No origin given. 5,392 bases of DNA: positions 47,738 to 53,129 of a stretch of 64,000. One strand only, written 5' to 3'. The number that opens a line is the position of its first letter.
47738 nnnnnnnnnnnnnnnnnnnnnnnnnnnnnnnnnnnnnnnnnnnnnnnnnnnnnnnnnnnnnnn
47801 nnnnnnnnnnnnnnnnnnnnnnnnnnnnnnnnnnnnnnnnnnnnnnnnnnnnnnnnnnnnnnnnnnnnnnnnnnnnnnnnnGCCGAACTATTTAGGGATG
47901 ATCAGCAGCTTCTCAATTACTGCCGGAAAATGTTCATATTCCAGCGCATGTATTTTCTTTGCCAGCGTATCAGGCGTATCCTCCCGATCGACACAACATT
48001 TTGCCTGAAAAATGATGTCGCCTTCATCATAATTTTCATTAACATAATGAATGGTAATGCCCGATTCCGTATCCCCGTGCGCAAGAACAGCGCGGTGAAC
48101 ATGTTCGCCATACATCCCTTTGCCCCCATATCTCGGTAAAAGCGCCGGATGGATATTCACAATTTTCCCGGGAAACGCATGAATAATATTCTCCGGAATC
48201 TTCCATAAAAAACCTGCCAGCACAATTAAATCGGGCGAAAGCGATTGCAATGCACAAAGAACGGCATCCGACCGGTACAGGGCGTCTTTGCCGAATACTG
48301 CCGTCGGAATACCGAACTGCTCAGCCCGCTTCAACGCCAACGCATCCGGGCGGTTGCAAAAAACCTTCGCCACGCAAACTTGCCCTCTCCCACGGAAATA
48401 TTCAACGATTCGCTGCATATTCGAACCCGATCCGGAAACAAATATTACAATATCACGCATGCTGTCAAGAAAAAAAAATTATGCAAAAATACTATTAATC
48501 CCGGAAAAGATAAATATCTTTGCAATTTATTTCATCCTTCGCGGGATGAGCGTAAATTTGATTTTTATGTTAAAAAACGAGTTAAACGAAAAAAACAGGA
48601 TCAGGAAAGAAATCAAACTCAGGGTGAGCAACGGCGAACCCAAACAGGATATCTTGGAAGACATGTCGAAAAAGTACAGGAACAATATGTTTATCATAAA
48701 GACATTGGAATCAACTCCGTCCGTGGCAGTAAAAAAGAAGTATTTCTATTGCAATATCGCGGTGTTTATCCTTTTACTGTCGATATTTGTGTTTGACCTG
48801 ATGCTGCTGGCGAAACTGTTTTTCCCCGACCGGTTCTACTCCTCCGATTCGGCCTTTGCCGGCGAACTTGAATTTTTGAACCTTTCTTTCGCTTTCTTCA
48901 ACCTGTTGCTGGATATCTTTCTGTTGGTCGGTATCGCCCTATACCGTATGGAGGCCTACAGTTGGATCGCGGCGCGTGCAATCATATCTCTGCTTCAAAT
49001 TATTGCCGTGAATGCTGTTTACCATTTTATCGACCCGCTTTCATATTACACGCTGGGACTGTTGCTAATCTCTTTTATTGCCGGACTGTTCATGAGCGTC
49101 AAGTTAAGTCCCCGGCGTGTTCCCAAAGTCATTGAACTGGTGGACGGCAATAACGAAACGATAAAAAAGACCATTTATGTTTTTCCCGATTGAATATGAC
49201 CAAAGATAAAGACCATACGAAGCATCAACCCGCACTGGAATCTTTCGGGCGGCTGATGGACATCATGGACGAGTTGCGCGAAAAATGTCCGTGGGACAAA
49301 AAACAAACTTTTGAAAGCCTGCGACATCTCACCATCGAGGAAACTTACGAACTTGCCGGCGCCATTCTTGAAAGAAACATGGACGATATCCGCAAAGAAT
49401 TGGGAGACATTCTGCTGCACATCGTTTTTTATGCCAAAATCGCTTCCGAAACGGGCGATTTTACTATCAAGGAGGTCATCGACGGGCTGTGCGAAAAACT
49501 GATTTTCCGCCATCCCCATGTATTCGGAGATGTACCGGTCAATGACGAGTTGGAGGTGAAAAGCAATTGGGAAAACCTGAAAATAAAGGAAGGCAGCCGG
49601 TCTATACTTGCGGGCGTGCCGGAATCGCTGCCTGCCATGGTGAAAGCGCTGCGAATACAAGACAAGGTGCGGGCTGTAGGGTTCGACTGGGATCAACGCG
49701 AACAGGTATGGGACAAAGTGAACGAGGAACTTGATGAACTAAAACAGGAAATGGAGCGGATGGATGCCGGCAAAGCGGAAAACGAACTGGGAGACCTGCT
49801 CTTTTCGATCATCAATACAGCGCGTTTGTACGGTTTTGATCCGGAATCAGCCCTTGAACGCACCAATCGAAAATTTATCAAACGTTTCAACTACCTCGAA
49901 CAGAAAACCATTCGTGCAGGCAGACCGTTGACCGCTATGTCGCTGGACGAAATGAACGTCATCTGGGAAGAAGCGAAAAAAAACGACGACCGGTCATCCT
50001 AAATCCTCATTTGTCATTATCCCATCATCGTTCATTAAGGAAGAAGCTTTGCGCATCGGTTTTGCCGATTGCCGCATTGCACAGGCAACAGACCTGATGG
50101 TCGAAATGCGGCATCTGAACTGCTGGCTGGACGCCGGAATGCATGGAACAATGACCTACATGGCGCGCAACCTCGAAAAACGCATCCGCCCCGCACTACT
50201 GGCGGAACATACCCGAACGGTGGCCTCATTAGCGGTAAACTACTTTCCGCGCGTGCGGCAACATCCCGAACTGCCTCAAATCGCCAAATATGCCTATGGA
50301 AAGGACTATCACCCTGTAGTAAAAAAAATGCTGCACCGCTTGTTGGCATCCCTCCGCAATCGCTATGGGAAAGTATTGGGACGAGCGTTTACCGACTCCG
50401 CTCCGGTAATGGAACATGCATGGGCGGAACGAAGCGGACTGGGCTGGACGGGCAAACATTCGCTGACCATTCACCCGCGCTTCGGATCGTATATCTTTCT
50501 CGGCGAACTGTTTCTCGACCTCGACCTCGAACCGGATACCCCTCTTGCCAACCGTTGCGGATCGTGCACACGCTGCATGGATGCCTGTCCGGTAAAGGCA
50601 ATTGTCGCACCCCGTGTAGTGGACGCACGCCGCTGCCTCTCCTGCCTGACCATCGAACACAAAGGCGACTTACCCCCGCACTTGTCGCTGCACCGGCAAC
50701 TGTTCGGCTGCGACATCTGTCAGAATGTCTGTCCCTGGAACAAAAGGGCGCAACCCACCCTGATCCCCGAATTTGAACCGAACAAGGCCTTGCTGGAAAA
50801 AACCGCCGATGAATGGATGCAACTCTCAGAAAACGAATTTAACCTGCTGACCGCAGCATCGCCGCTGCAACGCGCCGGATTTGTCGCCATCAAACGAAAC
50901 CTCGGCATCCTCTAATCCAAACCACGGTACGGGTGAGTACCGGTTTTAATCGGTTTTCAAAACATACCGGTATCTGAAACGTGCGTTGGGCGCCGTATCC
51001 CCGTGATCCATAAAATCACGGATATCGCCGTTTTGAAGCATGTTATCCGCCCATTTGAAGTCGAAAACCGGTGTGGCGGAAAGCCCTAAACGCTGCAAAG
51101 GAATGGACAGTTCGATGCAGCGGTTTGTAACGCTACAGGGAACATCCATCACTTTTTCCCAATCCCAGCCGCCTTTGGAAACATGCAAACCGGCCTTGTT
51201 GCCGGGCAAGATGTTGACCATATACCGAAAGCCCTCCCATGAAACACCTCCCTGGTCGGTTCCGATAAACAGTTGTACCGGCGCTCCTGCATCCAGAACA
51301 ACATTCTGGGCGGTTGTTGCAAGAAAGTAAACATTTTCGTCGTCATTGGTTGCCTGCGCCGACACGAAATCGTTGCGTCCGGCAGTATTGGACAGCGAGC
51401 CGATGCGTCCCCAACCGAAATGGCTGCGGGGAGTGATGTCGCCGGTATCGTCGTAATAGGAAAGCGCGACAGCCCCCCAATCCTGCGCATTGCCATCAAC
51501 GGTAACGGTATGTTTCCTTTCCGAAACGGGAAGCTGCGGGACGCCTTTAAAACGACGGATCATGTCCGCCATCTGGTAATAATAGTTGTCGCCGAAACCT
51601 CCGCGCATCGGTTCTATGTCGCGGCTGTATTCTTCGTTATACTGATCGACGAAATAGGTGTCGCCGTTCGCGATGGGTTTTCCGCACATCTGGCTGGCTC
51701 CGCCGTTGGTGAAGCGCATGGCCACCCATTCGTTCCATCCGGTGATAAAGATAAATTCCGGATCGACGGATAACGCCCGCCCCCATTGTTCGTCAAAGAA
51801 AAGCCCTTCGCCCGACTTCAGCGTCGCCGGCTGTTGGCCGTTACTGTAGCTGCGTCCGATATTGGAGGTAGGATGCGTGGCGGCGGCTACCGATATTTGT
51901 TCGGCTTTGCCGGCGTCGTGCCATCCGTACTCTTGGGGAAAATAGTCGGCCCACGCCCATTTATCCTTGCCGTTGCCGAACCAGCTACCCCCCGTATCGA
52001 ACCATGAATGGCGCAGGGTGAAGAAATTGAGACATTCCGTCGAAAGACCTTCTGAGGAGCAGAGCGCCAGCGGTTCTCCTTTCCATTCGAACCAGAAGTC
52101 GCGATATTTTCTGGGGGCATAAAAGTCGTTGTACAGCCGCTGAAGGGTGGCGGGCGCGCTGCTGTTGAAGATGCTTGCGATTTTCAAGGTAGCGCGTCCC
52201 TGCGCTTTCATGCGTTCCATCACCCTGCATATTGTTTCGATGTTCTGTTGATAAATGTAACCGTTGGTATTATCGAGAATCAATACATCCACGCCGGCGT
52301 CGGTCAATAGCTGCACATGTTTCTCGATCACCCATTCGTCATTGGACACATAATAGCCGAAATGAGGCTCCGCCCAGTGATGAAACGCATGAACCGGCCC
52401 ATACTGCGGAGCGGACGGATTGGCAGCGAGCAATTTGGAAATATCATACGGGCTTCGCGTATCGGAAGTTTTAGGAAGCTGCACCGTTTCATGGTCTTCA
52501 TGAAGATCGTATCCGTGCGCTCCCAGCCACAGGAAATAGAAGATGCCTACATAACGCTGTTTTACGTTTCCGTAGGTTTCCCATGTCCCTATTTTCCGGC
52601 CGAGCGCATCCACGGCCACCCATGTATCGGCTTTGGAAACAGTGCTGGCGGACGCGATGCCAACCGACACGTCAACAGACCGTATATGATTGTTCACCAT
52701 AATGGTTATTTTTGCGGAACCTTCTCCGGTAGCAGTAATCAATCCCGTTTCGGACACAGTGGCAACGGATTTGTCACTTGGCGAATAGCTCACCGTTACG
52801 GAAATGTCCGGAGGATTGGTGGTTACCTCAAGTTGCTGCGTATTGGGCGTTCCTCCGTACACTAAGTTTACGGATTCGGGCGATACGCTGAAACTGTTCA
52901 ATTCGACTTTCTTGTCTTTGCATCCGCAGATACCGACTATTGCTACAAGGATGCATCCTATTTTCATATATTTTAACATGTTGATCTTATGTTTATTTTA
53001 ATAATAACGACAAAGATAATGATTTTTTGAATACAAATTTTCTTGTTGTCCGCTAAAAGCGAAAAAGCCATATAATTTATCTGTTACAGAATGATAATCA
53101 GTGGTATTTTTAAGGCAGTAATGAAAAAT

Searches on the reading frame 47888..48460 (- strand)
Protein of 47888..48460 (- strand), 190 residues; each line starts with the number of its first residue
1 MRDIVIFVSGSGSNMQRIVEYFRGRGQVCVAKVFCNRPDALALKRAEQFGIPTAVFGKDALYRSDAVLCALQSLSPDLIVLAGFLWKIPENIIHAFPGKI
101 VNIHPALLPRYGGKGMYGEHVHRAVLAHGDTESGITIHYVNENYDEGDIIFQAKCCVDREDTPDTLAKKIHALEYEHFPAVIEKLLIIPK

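Call 48: search_protein_families(library=pfam, proteins=[window:47888-48460:-])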
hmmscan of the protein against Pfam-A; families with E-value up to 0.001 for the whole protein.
window:47888-48460:- (190 aa): 1 family
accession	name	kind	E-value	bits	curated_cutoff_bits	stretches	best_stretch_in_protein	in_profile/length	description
PF00551.24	Formyl_trans_N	-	4.9e-48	163.7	26.1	1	4-182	3-181/181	Formyl transferase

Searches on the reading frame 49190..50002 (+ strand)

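Call 48: search_protein_families(library=pfam, proteins=[window:49190-50002:+])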
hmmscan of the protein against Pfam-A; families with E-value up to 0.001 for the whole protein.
window:49190-50002:+ (270 aa): 2 families
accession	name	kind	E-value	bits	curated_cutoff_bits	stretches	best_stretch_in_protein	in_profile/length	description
PF03819.22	MazG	-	7.7e-39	132.3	22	2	39-112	1-74/74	MazG nucleotide pyrophosphohydrolase domain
PF01503.22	PRA-PH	-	5.5e-07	30.3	21.3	0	172-227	29-84/86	Phosphoribosyl-ATP pyrophosphohydrolase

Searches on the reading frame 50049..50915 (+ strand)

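Call 48: search_protein_families(library=pfam, proteins=[window:50049-50915:+])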
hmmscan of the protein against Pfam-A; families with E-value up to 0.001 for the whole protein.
window:50049-50915:+ (288 aa): 5 families
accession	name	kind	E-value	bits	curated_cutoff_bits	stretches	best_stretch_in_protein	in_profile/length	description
PF13484.11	Fer4_16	-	5.3e-19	69.2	30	1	169-231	1-66/66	4Fe-4S double cluster binding domain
PF08331.15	QueG_DUF1730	-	5.2e-17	62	25.1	1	45-117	1-77/77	Epoxyqueuosine reductase QueG, DUF1730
PF00037.32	Fer4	-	5.5e-05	23.2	21.1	0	168-185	6-23/24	4Fe-4S binding domain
PF12797.12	Fer4_2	-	0.00038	20.7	24.5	0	167-182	7-22/22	4Fe-4S binding domain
PF13237.11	Fer4_10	-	0.00075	19.8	25.5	0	168-199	7-45/53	4Fe-4S dicluster domain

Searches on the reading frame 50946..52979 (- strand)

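Call 48: search_protein_families(library=pfam, proteins=[window:50946-52979:-])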
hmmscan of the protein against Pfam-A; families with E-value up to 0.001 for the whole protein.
window:50946-52979:- (677 aa): 2 families
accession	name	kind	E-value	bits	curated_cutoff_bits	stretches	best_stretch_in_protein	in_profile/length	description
PF02368.24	Big_2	-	5e-10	39.6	22.8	1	29-97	4-70/79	Bacterial Ig-like domain (group 2)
PF16317.11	Glyco_hydro_99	-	2.8e-05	23.8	33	0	142-238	4-93/341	Glycosyl hydrolase family 99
